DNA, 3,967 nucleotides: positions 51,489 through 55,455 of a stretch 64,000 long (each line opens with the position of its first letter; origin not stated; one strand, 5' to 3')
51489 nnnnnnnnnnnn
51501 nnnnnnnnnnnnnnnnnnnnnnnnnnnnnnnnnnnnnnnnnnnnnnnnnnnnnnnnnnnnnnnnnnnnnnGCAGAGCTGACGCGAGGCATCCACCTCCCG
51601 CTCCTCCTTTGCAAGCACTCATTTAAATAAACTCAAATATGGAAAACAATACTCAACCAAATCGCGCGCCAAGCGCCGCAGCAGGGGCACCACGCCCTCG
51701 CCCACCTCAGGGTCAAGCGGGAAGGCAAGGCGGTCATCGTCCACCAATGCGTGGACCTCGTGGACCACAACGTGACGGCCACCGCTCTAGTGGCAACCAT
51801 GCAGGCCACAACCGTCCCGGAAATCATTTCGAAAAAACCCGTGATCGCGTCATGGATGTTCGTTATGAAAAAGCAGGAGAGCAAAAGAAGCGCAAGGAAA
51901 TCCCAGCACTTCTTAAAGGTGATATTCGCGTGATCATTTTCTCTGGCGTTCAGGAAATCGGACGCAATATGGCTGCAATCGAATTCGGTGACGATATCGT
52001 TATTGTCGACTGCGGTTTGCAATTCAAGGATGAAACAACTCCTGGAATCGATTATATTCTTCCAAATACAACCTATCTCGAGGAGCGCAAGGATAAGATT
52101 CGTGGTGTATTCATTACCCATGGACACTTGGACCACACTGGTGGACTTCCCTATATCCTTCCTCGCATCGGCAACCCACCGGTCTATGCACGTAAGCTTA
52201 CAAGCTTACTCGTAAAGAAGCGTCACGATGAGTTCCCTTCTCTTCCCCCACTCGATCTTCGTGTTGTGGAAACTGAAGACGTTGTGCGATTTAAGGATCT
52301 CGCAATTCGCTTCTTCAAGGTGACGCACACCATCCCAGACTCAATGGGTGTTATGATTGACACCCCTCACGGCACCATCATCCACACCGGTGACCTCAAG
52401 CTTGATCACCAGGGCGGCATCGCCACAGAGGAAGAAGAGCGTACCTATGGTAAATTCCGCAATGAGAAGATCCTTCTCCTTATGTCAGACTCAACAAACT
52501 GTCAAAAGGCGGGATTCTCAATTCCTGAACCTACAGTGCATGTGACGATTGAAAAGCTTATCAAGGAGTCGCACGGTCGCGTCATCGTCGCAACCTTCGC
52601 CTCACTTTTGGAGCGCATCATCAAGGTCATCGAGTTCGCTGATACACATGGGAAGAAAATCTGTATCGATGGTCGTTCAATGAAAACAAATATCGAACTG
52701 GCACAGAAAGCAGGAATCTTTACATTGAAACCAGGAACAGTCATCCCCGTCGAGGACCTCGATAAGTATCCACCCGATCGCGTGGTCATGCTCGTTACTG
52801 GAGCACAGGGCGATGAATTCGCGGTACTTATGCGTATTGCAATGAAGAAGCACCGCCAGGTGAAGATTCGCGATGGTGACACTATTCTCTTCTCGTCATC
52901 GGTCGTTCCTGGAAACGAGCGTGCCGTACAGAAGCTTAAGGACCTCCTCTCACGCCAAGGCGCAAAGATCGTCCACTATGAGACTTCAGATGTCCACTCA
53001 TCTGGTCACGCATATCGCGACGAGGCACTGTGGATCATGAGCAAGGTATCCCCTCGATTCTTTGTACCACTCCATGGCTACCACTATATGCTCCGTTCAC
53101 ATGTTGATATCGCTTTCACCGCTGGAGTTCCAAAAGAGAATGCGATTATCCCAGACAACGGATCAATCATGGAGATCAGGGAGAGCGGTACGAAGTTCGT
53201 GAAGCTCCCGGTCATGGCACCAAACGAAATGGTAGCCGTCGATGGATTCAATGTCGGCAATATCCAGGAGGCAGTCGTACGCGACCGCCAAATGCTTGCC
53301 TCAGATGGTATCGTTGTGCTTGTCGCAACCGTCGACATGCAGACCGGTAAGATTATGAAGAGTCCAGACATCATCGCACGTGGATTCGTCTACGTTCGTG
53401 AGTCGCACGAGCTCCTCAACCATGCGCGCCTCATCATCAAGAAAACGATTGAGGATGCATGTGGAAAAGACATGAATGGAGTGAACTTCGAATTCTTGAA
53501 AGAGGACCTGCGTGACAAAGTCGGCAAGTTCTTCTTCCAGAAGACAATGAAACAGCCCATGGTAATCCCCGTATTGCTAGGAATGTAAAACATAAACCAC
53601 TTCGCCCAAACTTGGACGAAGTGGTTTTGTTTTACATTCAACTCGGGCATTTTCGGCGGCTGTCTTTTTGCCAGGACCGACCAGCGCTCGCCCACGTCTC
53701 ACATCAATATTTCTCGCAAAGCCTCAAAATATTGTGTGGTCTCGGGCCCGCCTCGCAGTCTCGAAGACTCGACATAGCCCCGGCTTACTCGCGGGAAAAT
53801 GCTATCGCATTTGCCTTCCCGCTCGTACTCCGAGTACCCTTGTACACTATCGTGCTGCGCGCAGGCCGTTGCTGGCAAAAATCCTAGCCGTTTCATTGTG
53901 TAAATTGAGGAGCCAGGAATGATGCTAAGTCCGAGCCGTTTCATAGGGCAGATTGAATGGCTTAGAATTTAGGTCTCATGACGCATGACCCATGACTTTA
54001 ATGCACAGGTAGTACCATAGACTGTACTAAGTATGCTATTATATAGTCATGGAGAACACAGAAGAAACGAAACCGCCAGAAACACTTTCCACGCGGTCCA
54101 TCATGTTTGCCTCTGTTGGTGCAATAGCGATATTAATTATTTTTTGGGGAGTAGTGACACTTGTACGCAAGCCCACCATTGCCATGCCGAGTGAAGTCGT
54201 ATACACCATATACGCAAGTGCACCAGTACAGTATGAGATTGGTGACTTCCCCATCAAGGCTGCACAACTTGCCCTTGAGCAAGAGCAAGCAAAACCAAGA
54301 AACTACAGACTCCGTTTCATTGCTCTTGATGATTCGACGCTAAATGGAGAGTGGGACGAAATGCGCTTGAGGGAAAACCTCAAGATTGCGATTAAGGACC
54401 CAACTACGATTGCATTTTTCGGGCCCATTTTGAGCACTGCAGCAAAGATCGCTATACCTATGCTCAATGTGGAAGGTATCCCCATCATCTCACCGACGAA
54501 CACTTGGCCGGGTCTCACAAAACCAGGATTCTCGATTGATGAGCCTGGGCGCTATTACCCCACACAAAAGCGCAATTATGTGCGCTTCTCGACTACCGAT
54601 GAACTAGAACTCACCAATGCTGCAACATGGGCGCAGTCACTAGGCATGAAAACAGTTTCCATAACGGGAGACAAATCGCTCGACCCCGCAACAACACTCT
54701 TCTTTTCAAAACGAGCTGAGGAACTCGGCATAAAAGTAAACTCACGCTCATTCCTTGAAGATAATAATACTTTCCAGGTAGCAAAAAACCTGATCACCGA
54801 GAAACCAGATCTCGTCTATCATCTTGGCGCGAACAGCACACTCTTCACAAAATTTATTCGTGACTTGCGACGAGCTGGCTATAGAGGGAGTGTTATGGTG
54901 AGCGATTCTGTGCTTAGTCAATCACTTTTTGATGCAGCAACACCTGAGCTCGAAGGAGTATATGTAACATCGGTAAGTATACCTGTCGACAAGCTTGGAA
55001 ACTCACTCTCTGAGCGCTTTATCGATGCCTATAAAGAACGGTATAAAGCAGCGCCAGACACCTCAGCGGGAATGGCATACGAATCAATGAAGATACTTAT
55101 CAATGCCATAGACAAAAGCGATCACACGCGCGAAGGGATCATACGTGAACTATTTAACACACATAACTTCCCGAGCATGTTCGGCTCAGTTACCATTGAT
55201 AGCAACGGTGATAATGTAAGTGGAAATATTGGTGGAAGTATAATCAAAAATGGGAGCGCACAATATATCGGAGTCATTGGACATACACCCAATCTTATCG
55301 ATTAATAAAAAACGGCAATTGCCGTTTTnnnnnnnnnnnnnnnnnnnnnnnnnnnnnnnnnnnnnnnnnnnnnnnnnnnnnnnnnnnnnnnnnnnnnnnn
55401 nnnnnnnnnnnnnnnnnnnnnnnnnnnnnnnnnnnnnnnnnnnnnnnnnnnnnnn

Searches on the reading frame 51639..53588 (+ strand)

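Call 85: search_protein_families(library=pfam, proteins=[window:51639-53588:+], max_evalue=0.0001)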
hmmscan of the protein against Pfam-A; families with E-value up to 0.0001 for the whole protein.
window:51639-53588:+ (649 aa): 4 families
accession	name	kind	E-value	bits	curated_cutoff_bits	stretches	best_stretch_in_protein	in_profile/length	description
PF22505.1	RNase_J_b_CASP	-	3.9e-41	140.2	27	1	313-435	2-124/126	Ribonuclease J, beta-CASP domain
PF17770.6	RNase_J_C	-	7.7e-26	91.5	23.8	1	546-647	1-100/102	Ribonuclease J C-terminal domain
PF00753.33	Lactamase_B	-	3.1e-14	53.8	22.7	1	110-255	7-152/196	Metallo-beta-lactamase superfamily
PF12706.13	Lactamase_B_2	-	2.2e-13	50.7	27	1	145-257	23-147/200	Beta-lactamase superfamily domain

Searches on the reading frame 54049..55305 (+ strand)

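Call 85: search_protein_families(library=pfam, proteins=[window:54049-55305:+], max_evalue=0.0001)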
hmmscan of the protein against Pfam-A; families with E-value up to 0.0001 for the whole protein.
window:54049-55305:+ (418 aa): 2 families
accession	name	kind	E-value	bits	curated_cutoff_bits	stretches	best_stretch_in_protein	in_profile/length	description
PF13458.12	Peripla_BP_6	-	1.4e-20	74.7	31.7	1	121-386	71-325/343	Periplasmic binding protein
PF01094.35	ANF_receptor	-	1.6e-07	31.2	25.4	1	71-391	5-342/353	Receptor family ligand binding region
